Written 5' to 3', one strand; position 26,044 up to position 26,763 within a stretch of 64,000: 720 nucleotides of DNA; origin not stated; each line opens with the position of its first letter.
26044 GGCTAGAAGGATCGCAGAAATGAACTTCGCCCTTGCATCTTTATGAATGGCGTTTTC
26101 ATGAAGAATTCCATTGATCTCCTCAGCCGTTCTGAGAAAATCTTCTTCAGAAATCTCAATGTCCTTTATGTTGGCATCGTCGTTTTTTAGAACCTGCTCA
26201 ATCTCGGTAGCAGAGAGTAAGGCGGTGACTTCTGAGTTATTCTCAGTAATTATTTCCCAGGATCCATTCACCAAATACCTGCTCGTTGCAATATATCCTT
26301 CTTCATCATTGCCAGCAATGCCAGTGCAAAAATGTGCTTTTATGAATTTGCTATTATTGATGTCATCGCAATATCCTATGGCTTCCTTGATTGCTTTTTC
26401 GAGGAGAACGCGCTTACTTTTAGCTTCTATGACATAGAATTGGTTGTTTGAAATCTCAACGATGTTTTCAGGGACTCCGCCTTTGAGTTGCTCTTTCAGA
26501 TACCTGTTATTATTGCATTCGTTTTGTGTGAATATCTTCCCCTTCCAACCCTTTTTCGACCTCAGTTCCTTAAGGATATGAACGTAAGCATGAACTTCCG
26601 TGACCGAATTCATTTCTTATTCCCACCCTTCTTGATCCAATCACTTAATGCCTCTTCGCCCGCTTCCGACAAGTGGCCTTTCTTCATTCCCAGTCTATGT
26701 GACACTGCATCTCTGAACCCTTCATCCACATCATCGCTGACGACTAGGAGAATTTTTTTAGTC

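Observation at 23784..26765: BcgI-like (Type IIB-like) two-gene R-M system with a translationally coupled RHH gene and no separate endonuclease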

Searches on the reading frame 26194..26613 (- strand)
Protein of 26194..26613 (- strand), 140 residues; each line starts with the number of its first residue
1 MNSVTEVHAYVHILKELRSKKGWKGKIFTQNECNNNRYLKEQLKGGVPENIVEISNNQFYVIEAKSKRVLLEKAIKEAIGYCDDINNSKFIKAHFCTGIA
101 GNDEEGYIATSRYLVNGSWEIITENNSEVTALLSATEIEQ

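Call 21: predict_structure(alignment_id=A2)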
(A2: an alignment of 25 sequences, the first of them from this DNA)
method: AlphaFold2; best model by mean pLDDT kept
length: 140 residues; sequences in the alignment: 25
mean_pLDDT: 90.9   pTM: 0.86
mean pLDDT of the five models: 90.9, 90.6, 89.8, 89.4, 89.3
residues with pLDDT >= 90: 108; 70-90: 24; 50-70: 5; < 50: 3
segments of 3 or more residues with pLDDT < 50: 1-3
pLDDT, mean of each block of 10 residues (from residue 1): 57 89 90 91 92 94 95 98 96 97 92 96 93 93
secondary structure, 60 per line:
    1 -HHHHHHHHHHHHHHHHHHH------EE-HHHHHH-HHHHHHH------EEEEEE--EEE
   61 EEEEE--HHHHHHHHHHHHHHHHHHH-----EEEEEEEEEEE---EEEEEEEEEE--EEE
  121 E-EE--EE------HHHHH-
elements in order: H2-20 H30-35 H37-43 E50-55 E58-65 H68-86 E92-102 E106-115 E118-121 H135-139

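Call 26: fold_search(model_id=the predicted structure, library=pdb)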
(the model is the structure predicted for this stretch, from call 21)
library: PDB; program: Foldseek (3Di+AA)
matches with E <= 10: 550; with E <= 0.001: 0
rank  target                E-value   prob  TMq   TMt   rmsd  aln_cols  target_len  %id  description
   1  7ex0_B                8.5e-03  0.96  0.49  0.42   9.7       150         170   10  Crystal structure of Ebinur Lake virus cap snatching endonuclease (K108A mutant) (released 2022-01-26)
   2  6gvw_A                3.1e-02  0.21  0.23  0.14   9.3       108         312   10  Crystal structure of the BRCA1-A complex (released 2019-07-10)
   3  6z6b_EEE              3.6e-02  0.44  0.34  0.04  10.0       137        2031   12  Structure of full-length La Crosse virus L protein (polymerase) (released 2020-07-29)
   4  6z6b_PPP              3.8e-02  0.44  0.34  0.04  10.0       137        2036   12  Structure of full-length La Crosse virus L protein (polymerase) (released 2020-07-29)
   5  7orj_A                5.6e-02  0.69  0.30  0.03   3.9        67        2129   18  La Crosse virus polymerase at transcription capped RNA cleavage stage (released 2022-02-16)
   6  5x4i                  6.4e-02  0.38  0.27  0.11   7.6        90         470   11  Pyrococcus furiosus RecJ (D83A, Mn-soaking) (released 2018-02-14)
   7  8w2p_A                6.8e-02  0.82  0.46  0.09   5.0       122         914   12  BsaXI-DNA complex I (released 2024-10-30)
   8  4bof_B                7.3e-02  0.44  0.33  0.14   6.7       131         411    8  Crystal structure of arginine deiminase from group A streptococcus (released 2013-08-21)
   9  9r7o_H                7.3e-02  0.33  0.29  0.15   8.8        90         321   11  DhhP of Borrelia burgdorferi in complex with AMP (released 2026-01-21)
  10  7x4a                  7.3e-02  0.12  0.22  0.13  14.3       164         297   12  Native CD-NTase ClCdnE (released 2023-03-08)
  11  1ygy_A                1.0e-01  0.13  0.18  0.06  11.3        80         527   14  Crystal Structure of D-3-Phosphoglycerate dehydrogenase From Mycobacterium tuberculosis (released 2005-01-25)
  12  9r7o_D                1.1e-01  0.33  0.29  0.15   6.4        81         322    6  DhhP of Borrelia burgdorferi in complex with AMP (released 2026-01-21)
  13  8jhz_A                1.1e-01  0.15  0.23  0.02  12.0       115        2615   16  Cryo-EM structure of the TcsH-TMPRSS2 complex (released 2024-03-20)
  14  5o9e_A                1.1e-01  0.14  0.23  0.17  11.9       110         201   16  Crystal structure of the Imp4-Mpp10 complex from Chaetomium thermophilum (released 2017-08-30)
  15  4bof_E                1.1e-01  0.35  0.33  0.14   6.7       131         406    8  Crystal structure of arginine deiminase from group A streptococcus (released 2013-08-21)
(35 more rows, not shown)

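Call 28: search_solved_structures(query=A2, max_evalue=10, show_alignments=3)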
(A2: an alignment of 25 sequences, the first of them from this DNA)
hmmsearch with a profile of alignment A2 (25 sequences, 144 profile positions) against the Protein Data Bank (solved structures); distinct sequences matched with E-value up to 10: 8.
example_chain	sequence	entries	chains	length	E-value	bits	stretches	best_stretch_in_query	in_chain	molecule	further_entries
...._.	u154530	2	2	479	0.0086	19.1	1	48-92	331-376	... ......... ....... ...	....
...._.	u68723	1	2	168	0.065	16.2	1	48-93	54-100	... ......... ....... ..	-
4nng_A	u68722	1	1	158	0.15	15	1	47-90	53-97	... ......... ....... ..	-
4nnk_A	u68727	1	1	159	0.17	14.9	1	47-90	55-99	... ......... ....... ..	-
4nni_A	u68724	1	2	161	0.17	14.9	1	47-90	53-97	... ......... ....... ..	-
5gxt_A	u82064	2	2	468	0.64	13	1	63-106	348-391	Maltose-binding periplasmic protein,PigG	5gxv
7mqj_A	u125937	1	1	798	1.4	11.9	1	33-81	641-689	Probable ATP-dependent RNA helicase DHR1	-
1yqe_A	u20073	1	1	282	2.3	11.2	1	51-99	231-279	Hypothetical UPF0204 protein AF0625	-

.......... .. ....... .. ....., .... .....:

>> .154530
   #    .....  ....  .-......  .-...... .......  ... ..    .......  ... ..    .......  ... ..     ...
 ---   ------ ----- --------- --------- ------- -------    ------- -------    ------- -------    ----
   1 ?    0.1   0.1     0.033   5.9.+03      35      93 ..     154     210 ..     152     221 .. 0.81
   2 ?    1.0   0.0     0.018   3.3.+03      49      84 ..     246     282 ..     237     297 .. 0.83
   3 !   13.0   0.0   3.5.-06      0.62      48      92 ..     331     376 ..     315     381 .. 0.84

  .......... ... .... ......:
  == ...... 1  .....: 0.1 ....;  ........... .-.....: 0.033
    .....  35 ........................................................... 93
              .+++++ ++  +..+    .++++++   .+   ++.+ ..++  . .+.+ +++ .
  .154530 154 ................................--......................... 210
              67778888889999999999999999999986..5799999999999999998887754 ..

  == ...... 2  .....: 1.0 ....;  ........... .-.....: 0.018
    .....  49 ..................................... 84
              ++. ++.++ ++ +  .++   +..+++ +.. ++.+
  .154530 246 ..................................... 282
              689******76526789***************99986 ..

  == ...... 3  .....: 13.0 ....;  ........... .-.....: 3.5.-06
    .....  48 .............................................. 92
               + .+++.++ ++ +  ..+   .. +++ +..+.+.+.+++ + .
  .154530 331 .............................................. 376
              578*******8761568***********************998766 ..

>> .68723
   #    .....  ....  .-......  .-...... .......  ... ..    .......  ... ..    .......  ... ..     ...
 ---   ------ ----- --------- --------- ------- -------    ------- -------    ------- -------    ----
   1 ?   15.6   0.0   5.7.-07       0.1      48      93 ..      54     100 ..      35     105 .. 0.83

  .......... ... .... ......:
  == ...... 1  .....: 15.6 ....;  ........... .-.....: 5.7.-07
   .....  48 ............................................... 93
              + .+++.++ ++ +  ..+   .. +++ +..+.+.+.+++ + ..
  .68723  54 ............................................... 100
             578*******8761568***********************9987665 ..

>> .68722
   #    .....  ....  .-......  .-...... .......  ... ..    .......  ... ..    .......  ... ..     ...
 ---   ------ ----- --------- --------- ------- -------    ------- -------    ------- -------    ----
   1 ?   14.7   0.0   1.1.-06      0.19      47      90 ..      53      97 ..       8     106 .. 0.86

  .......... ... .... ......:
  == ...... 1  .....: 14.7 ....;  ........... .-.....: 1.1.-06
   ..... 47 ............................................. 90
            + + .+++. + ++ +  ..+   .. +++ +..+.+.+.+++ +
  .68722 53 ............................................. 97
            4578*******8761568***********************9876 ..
